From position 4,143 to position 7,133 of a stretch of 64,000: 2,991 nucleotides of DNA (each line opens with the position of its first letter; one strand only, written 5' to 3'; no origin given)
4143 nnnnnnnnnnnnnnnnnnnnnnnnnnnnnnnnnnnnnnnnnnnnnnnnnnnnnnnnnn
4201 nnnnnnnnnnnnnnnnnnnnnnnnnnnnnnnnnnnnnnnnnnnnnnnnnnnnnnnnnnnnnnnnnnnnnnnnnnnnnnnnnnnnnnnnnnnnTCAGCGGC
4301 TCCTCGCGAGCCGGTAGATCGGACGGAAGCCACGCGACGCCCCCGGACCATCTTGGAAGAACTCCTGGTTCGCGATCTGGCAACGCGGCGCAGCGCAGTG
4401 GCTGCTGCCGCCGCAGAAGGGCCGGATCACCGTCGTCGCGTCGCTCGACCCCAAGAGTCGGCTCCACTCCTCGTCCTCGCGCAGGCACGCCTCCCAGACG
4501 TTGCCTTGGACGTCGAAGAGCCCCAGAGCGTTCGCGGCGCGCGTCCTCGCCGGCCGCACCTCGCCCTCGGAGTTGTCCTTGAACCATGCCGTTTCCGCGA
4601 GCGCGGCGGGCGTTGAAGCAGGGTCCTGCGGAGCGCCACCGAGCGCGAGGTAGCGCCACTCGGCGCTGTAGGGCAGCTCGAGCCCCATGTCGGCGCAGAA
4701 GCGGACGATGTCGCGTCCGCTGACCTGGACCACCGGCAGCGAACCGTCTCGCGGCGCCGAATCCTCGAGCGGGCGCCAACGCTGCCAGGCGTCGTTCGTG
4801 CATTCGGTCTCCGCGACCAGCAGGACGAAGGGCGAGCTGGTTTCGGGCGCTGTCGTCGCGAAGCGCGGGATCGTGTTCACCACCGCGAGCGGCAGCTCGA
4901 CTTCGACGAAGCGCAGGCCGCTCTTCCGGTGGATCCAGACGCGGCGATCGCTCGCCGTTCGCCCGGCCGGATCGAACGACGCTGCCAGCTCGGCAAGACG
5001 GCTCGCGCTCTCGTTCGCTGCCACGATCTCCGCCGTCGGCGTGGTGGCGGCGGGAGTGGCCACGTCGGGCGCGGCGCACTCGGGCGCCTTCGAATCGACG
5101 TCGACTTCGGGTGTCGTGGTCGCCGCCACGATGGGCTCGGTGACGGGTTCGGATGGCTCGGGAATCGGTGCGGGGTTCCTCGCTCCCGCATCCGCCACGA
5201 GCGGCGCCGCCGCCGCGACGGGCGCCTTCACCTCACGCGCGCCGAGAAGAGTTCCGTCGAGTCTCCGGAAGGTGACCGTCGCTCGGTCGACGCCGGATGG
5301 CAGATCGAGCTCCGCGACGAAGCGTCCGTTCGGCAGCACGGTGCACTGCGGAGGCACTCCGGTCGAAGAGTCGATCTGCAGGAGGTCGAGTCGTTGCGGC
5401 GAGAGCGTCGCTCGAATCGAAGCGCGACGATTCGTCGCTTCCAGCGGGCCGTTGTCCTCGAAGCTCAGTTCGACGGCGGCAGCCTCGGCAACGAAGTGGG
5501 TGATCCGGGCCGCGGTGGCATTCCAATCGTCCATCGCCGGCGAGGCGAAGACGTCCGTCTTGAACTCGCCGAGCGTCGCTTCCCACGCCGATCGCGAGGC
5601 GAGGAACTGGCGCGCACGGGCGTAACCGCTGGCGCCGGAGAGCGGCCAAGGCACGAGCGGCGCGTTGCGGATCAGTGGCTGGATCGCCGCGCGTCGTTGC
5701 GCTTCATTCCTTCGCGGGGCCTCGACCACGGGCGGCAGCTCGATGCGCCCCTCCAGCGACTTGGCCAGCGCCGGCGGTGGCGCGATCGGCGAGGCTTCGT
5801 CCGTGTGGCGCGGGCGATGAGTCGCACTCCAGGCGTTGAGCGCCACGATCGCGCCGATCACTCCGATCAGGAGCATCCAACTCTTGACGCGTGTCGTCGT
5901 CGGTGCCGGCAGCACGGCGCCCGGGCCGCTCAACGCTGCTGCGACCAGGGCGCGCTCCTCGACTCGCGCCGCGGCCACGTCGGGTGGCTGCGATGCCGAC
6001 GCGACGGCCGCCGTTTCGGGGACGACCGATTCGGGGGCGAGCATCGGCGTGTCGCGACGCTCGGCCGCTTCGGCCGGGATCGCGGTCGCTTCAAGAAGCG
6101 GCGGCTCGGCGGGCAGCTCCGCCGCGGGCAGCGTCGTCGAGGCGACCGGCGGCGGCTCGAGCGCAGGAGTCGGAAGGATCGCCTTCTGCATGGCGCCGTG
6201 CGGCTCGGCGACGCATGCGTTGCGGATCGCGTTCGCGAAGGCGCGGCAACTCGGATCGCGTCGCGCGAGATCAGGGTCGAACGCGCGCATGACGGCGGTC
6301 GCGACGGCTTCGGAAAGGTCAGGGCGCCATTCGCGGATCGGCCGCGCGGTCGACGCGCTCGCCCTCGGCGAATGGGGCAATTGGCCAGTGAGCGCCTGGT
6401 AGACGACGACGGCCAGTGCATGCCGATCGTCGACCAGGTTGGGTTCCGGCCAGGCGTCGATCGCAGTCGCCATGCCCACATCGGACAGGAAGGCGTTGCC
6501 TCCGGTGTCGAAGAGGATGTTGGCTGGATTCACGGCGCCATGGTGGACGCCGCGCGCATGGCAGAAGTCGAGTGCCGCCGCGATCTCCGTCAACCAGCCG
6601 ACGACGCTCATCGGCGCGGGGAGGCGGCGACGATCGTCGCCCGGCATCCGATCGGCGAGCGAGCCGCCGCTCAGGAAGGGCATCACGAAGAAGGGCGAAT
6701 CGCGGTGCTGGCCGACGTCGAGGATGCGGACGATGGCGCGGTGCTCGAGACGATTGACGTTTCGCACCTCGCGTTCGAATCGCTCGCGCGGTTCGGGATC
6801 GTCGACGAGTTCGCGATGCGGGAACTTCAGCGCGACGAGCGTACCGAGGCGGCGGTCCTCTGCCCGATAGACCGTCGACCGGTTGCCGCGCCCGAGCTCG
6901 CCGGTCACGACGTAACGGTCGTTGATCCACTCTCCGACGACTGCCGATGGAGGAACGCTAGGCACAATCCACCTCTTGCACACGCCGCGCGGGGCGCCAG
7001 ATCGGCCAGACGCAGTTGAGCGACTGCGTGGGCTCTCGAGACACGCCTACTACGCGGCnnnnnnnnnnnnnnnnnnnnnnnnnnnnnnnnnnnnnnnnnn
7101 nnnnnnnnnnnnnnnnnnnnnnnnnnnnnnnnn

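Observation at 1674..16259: About 15 co-directional, tightly packed minus-strand genes form one super-cluster mixing peptide/amino-acid catabolism, RNA/DNA modification and envelope functions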

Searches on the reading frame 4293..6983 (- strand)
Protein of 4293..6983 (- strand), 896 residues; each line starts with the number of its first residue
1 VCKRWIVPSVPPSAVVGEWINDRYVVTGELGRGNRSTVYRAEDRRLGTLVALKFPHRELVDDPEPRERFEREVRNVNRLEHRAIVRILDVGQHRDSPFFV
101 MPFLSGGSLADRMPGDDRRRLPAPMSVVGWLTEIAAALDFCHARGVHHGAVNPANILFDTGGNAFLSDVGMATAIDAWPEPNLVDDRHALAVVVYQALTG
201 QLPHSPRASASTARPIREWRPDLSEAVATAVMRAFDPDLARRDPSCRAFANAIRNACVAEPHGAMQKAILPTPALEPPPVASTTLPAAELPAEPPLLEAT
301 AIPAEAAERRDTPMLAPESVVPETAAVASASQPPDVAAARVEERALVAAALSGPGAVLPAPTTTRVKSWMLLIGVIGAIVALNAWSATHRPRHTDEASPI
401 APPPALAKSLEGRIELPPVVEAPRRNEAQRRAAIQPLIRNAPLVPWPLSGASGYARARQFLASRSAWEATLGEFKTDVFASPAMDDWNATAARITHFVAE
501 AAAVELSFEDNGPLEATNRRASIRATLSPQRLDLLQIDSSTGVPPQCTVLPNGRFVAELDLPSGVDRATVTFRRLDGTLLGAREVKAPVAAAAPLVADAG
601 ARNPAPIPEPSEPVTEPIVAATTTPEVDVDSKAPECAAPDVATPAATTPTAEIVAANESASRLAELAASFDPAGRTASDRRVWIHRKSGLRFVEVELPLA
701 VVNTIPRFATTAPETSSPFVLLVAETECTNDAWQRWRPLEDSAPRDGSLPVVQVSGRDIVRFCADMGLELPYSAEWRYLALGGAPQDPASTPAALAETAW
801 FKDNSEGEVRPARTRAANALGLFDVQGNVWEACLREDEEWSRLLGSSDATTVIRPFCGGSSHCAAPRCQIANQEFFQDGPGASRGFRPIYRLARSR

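Call 7: search_protein_families(library=pfam, proteins=[window:4293-6983:-], max_evalue=0.01)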
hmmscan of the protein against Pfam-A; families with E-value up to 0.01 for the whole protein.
window:4293-6983:- (896 aa): 3 families
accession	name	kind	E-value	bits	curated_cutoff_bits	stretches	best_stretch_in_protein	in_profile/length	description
PF00069.31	Pkinase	-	1.5e-21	77.4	31.7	1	24-176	1-149/263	Protein kinase domain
PF07714.23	PK_Tyr_Ser-Thr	-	1.9e-14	54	23.1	1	28-175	5-152/258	Protein tyrosine and serine/threonine kinase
PF03781.23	FGE-sulfatase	-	7.8e-14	52.4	23.3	1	724-887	63-252/255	Sulfatase-modifying factor enzyme 1-like domain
